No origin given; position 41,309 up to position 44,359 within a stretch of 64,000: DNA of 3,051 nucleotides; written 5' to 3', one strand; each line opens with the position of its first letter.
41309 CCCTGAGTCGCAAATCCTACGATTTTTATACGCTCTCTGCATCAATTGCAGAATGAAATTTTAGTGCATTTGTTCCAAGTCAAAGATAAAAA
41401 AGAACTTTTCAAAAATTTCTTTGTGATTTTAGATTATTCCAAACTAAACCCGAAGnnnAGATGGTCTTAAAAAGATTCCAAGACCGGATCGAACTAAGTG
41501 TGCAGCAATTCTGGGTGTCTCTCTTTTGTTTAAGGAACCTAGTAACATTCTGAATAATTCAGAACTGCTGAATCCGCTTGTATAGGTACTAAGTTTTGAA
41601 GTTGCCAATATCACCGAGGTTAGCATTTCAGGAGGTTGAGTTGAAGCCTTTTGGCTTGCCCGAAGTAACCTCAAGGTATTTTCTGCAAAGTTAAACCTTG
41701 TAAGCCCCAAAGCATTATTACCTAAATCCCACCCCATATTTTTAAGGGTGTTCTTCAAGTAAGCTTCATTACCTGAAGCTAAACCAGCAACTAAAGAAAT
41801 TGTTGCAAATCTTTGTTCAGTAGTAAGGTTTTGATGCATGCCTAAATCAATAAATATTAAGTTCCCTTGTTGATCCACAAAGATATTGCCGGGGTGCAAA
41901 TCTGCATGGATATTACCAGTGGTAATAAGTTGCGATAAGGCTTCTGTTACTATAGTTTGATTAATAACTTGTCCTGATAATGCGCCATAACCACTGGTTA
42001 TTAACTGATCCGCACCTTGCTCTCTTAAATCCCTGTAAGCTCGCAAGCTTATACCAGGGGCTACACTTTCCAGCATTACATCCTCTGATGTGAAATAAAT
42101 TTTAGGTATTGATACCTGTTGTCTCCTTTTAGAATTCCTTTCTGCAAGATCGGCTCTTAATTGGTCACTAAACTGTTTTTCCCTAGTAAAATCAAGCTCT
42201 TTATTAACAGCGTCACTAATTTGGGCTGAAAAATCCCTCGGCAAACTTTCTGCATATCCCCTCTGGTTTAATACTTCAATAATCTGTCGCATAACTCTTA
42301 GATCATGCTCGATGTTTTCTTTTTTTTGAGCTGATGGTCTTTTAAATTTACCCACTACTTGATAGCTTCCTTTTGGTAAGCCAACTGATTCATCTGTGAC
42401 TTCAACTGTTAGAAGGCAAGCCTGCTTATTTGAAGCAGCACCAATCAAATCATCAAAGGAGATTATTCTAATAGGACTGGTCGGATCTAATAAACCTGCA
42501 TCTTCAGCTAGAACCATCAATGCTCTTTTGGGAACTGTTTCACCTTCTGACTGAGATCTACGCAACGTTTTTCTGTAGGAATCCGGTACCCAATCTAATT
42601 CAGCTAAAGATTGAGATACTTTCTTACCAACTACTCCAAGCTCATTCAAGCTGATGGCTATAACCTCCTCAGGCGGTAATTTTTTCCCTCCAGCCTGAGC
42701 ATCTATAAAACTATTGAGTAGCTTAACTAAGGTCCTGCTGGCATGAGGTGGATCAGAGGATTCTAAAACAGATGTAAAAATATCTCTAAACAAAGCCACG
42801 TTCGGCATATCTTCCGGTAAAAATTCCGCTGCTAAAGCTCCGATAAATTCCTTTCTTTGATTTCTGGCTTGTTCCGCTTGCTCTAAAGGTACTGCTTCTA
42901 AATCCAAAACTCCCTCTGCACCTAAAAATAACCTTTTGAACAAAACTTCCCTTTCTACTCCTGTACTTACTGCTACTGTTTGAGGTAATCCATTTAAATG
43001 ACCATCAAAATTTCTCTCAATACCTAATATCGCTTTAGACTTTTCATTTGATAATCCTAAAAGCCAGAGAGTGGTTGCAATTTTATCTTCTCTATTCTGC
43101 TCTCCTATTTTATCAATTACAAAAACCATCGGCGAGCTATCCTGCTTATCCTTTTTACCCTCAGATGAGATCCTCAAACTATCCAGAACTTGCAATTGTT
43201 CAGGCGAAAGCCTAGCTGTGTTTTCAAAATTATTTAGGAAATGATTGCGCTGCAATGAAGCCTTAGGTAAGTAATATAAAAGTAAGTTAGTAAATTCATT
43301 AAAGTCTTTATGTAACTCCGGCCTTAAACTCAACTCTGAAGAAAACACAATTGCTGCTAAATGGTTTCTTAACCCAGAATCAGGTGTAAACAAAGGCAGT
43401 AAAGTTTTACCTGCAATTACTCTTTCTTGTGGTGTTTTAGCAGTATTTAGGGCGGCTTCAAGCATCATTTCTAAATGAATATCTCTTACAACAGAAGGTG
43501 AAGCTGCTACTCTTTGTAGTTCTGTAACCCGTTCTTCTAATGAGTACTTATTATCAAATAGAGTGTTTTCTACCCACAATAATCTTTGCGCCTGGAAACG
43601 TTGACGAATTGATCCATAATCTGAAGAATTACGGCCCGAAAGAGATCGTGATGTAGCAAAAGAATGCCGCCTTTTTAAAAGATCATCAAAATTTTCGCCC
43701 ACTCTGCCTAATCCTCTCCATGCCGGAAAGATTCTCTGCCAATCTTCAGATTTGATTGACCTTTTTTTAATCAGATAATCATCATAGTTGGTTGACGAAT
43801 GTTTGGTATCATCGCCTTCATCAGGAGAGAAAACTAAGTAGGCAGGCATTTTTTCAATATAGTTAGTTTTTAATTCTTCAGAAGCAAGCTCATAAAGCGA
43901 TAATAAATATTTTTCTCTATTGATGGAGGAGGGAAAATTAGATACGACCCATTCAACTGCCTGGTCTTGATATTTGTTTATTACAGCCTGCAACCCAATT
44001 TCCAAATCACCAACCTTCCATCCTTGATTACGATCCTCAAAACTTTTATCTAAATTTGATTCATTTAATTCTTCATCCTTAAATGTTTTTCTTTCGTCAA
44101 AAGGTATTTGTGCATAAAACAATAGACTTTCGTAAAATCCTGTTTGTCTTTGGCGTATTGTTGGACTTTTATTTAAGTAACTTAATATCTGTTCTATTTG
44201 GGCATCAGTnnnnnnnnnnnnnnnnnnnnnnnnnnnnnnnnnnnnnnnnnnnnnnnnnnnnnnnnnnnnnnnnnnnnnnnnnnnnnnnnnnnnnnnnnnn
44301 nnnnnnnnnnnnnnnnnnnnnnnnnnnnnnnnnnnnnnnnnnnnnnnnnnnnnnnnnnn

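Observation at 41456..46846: Giant 1796-aa cytoplasmic protein combining a TM-less M48-like Zn-peptidase domain with an ABC1/UbiB-type kinase domain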

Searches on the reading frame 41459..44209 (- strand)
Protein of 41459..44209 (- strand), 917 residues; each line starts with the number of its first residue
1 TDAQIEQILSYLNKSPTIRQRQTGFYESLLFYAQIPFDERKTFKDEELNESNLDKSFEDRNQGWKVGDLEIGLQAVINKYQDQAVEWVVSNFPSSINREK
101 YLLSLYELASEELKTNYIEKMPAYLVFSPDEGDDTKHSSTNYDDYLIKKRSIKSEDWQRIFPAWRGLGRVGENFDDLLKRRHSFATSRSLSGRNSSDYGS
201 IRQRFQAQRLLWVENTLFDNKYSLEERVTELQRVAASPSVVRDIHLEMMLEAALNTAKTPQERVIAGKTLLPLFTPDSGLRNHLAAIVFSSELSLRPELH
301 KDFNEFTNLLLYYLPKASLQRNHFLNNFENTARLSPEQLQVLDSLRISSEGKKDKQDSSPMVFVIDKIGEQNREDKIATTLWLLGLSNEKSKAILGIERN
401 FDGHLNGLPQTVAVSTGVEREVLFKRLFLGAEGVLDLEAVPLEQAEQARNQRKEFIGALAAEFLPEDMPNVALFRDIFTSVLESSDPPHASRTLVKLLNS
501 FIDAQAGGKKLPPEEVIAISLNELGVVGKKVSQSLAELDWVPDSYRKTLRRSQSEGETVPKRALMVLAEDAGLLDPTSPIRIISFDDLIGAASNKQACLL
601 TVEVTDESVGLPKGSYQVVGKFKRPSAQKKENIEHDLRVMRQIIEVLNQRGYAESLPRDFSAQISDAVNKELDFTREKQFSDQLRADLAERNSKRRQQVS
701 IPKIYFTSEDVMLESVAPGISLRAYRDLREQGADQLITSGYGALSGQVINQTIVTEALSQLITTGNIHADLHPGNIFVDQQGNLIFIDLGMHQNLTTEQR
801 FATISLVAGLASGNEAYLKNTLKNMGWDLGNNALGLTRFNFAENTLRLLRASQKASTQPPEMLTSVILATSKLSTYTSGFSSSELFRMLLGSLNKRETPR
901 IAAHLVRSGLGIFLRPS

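Call 42: find_related_loci(query=A4, collection=genome_contigs, flank=8000)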
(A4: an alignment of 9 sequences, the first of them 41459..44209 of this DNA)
Query A4 (917 aa) in genome_contigs; peptide patterns used: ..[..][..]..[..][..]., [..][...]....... (x = any residue, [..] = any of these).
79 stretches matched a pattern; 6 encode a relative of the query (tblastn E <= 1e-3); 6 distinct loci.
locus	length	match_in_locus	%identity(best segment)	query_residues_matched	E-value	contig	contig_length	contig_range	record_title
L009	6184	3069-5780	49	1-909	0e+0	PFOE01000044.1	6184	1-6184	MAG: Candidatus Roizmanbacteria bacterium CG_4_10_14_0_2_um_filter_36_35 CG_4_10_14_0.2_scaffold_9412_c, whole genome sh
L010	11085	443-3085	45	73-907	0e+0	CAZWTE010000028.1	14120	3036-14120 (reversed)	MAG TPA_asm: uncultured Gammaproteobacteria bacterium isolate binchicken_co144_909 genome assembly, contig: NODE_8948_le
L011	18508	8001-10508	38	28-884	0e+0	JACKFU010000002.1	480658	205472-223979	MAG: Candidatus Peribacteria bacterium isolate HK-STAS-PATE-13 HK-STAS-PATE-13_2, whole genome shotgun sequence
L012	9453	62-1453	46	419-885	3e-123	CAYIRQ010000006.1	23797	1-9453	MAG TPA_asm: uncultured Candidatus Peribacteria bacterium isolate ERP119705_co25_638 genome assembly, contig: NODE_1160_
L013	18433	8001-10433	33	135-888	6e-116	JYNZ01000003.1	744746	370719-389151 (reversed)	MAG: candidate division WS6 bacterium OLB20 TR69_WS6001CONTIG000003, whole genome shotgun sequence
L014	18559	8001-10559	37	59-893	1e-166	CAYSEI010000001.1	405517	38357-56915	MAG TPA_asm: uncultured Pseudomonadales bacterium isolate SRP141376_co2_362 genome assembly, contig: NODE_9_length_40551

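Call 47: search_protein_families(library=pfam, proteins=[L011:2556-10592:+, L013:4800-10457:+, L014:5175-10643:+], max_evalue=0.01)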
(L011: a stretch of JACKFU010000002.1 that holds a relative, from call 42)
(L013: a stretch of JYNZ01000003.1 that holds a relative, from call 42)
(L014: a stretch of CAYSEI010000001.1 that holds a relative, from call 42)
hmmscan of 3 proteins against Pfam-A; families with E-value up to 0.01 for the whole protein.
L011:2556-10592:+ (2679 aa): 3 families
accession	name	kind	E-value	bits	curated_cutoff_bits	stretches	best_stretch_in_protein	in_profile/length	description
PF03109.22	ABC1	-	3.1e-19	69.5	22.9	1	2392-2581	60-235/244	ABC1 atypical kinase-like domain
PF01435.24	Peptidase_M48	-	3.9e-09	37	20.3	1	1093-1159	127-185/186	Peptidase family M48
PF01636.29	APH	-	0.00017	21.8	23.2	1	2493-2559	127-196/239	Phosphotransferase enzyme family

L013:4800-10457:+ (1886 aa): 3 families
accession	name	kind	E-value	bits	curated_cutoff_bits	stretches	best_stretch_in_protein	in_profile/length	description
PF03109.22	ABC1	-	4.5e-18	65.7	22.9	1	1594-1783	60-242/244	ABC1 atypical kinase-like domain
PF01435.24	Peptidase_M48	-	4.9e-07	30.2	20.3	1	155-210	137-184/186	Peptidase family M48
PF01636.29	APH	-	0.0029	17.8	23.2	0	1724-1754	163-196/239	Phosphotransferase enzyme family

L014:5175-10643:+ (1823 aa): 2 families
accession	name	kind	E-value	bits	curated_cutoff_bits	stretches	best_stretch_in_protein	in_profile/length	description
PF03109.22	ABC1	-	2.5e-20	73.1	22.9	1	1530-1715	55-235/244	ABC1 atypical kinase-like domain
PF01435.24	Peptidase_M48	-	3.4e-10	40.5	20.3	1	172-226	138-185/186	Peptidase family M48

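Call 53: predict_structure(alignment_id=A4)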
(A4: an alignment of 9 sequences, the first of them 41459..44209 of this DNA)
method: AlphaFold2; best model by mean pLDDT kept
length: 917 residues; sequences in the alignment: 9
mean_pLDDT: 76.3   pTM: 0.64
mean pLDDT of the five models: 76.3, 73.9, 70.8, 69.6, 64.8
residues with pLDDT >= 90: 127; 70-90: 571; 50-70: 129; < 50: 90
segments of 3 or more residues with pLDDT < 50: 44-67, 132-163, 181-197, 352-359, 400-403, 915-917
pLDDT, mean of each block of 10 residues (from residue 1): 82 74 73 79 45 36 49 85 92 80 85 86 78 33 30 40 54 58 30 42 80 85 90 83 85 87 93 77 85 89 92 81 88 90 75 46 66 83 82 68 60 71 76 71 86 89 78 86 85 87 79 83 77 70 78 71 91 91 90 81 90 93 73 81 83 65 69 81 86 85 90 91 86 84 88 87 72 85 85 78 85 84 84 77 80 72 79 78 76 73 67 47
secondary structure, 60 per line:
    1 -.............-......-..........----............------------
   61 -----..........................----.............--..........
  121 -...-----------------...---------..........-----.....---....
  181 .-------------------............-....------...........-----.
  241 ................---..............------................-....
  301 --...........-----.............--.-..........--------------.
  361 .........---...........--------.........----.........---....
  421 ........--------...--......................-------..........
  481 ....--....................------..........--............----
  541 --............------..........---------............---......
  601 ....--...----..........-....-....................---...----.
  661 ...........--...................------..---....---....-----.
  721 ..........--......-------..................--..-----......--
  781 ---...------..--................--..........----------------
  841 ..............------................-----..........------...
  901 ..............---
elements in order (helices of 4 or more, strands of 3 or more residues): H2-14 H16-21 H23-32 H37-48 H66-91 H96-108 H111-120 H154-163 H169-173 H177-181 H201-212 H214-217 H224-234 H240-256 H260-273 H280-295 H297-300 H303-313 H319-331 H336-345 H360-369 H373-383 H392-400 H405-413 H417-428 H442-463 H471-484 H487-506 H513-522 H525-536 H543-554 H561-570 E580-591 E595-604 E614-623 H625-628 H630-649 H660-671 H674-692 E704-707 E711-714 H722-730 H733-738 H746-763 E776-778 E784-786 H797-812 H815-824 H841-854 H861-876 H882-891 H898-914

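Call 57: fold_search(model_id=the predicted structure, library=pdb)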
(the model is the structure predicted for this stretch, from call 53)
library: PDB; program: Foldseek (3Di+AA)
matches with E <= 10: 973; with E <= 0.001: 33
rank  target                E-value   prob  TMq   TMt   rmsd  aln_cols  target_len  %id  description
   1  5i35                  3.7e-09  1.00  0.30  0.67   5.7       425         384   17  Structure of the Human mitochondrial kinase COQ8A R611K with AMPPNP (Cerebellar Ataxia and Ubiquinone Deficiency Through (released 2016-08-17)
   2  7udq_B                1.2e-08  1.00  0.32  0.72   4.7       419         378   16  Crystal structure of COQ8A-CA157 inhibitor complex in space group P1 (released 2023-01-18)
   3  7udq_A                1.9e-08  1.00  0.30  0.68   5.3       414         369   16  Crystal structure of COQ8A-CA157 inhibitor complex in space group P1 (released 2023-01-18)
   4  7udp                  2.1e-08  1.00  0.31  0.69   5.1       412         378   15  Crystal structure of COQ8A-CA157 inhibitor complex in space group C2 (released 2023-01-18)
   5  4ped                  3.3e-08  1.00  0.31  0.67   5.9       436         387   18  Mitochondrial ADCK3 employs an atypical protein kinase-like fold to enable coenzyme Q biosynthes (released 2014-11-19)
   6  5yjz                  1.2e-06  1.00  0.22  0.44  11.9       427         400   17  The native crystal structure of Rv3197 from Mycobacterium tuberculosis (released 2018-02-07)
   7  7cyr                  1.4e-06  1.00  0.29  0.60   6.0       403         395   16  The closed conformation of MSMEG_1954 from Mycobacterium smegmatis (released 2021-12-08)
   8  5yk0                  1.6e-06  1.00  0.21  0.42  14.3       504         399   15  The complex structure of Rv3197-ADP from Mycobacterium tuberculosis (released 2018-02-07)
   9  5yk1                  4.2e-06  1.00  0.22  0.44  14.9       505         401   16  The complex structure of Rv3197-AMPPNP from Mycobacterium tuberculosis (released 2018-02-07)
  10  5yk2                  4.4e-06  1.00  0.22  0.45  11.5       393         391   17  The complex structure of Rv3197-erythromycin from Mycobacterium tuberculosis (released 2018-02-07)
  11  7cy2                  2.3e-05  1.00  0.21  0.50   7.4       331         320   18  The open conformation of MSMEG_1954 from Mycobacterium smegmatis (released 2021-12-08)
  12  7cz2                  2.8e-05  1.00  0.22  0.54   8.4       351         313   15  The complex structure of MSMEG_1954-ADP from Mycobacterium smegmatis (released 2021-12-08)
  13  4d0l_C                1.3e-04  1.00  0.15  0.26  24.9       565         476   14  Phosphatidylinositol 4-kinase III beta-PIK93 in a complex with Rab11a- GTP gammaS (released 2014-05-28)
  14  7ni6_B                1.5e-04  0.85  0.12  0.09  33.1      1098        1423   12  Human ATM kinase with bound ATPyS (released 2021-09-01)
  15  4jsn_A                2.4e-04  0.90  0.14  0.12  36.7      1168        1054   12  structure of mTORdeltaN-mLST8 complex (released 2013-05-08)
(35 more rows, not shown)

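Call 65: search_protein_families(library=pfam, proteins=[L014:10-1293:+, L014:3283-4551:+, L014:10753-11862:+, L014:11915-12931:+, L014:13062-13658:+, L014:14875-16173:-, L014:16257-17267:+, L013:10479-11762:+, L013:11790-14795:+, L013:1534-2616:+], max_evalue=0.0001)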
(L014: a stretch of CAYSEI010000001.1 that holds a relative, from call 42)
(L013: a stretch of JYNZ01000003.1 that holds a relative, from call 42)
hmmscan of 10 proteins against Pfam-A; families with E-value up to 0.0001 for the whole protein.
L014:10-1293:+ (427 aa): 2 families
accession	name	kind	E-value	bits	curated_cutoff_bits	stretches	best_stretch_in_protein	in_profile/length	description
PF05746.21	DALR_1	-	1.2e-30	106.4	22.3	1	312-427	1-117/117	DALR anticodon binding domain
PF00750.26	tRNA-synt_1d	-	2.3e-23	83.2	23.3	1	34-298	84-349/349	tRNA synthetases class I (R), catalytic domain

L014:3283-4551:+ (422 aa): 2 families
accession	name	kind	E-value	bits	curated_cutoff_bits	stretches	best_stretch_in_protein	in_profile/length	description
PF00675.25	Peptidase_M16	-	1.4e-34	119.5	22.3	1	25-164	11-149/149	Insulinase (Peptidase family M16)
PF05193.26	Peptidase_M16_C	-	3.5e-32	112.2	23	1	170-333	2-168/181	Peptidase M16 inactive domain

L014:10753-11862:+ (369 aa): 2 families
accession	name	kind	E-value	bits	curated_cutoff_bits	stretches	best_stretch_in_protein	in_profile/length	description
PF04545.22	Sigma70_r4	-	1.5e-15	56.9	24.1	1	302-354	2-50/50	Sigma-70, region 4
PF04542.20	Sigma70_r2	-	3.6e-14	52.7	24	1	129-198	4-69/71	Sigma-70 region 2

L014:11915-12931:+ (338 aa): 4 families
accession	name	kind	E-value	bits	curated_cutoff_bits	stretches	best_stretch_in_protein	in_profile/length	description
PF04542.20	Sigma70_r2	-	9.3e-19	67.4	24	1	95-164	1-70/71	Sigma-70 region 2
PF04539.22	Sigma70_r3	-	1e-16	61.2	25.3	1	175-250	2-76/78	Sigma-70 region 3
PF04545.22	Sigma70_r4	-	1.7e-14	53.5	24.1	1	266-313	3-46/50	Sigma-70, region 4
PF00140.25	Sigma70_r1_2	-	5.9e-10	39.4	22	1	30-62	2-34/34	Sigma-70 factor, region 1.2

L014:13062-13658:+ (198 aa): 0 families

L014:14875-16173:- (432 aa): 2 families
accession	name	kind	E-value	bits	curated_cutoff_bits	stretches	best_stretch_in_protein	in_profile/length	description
PF08308.17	PEGA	-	1.4e-12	47.8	20.8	1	54-118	2-67/71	PEGA domain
PF07676.18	PD40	-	3e-05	24.3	20.9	0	129-148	6-26/38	WD40-like Beta Propeller Repeat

L014:16257-17267:+ (336 aa): 6 families
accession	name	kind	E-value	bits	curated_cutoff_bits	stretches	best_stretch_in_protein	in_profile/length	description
PF06723.19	MreB_Mbl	-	3.2e-139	463.8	27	1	4-330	2-326/327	MreB/Mbl protein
PF14450.12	FtsA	-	1.6e-13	51.6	31.8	1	151-318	2-127/127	Cell division protein FtsA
PF00012.26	HSP70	-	1.1e-10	40.8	20.6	1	97-197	135-241/599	Hsp70 protein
PF00022.25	Actin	-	7.8e-08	31.7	27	1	29-214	31-211/410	Actin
PF25216.1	Volactin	-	2.3e-07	31.1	35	1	32-197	49-216/321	Volactin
PF11104.14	PilM_2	-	2.9e-05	23.6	27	0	280-310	277-307/340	Type IV pilus assembly protein PilM;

L013:10479-11762:+ (427 aa): 2 families
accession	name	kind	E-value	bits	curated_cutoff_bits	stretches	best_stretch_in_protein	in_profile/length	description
PF00206.25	Lyase_1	-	2.6e-63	214.7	27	1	5-311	11-311/312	Lyase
PF10415.14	FumaraseC_C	-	5.6e-05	23.9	32.5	0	382-421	5-44/54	Fumarase C C-terminus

L013:11790-14795:+ (1001 aa): 0 families

L013:1534-2616:+ (360 aa): 1 family
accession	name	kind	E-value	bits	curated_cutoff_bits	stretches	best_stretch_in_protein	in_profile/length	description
PF00248.27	Aldo_ket_red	-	2.4e-66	224.2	24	1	28-351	1-289/291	Aldo/keto reductase family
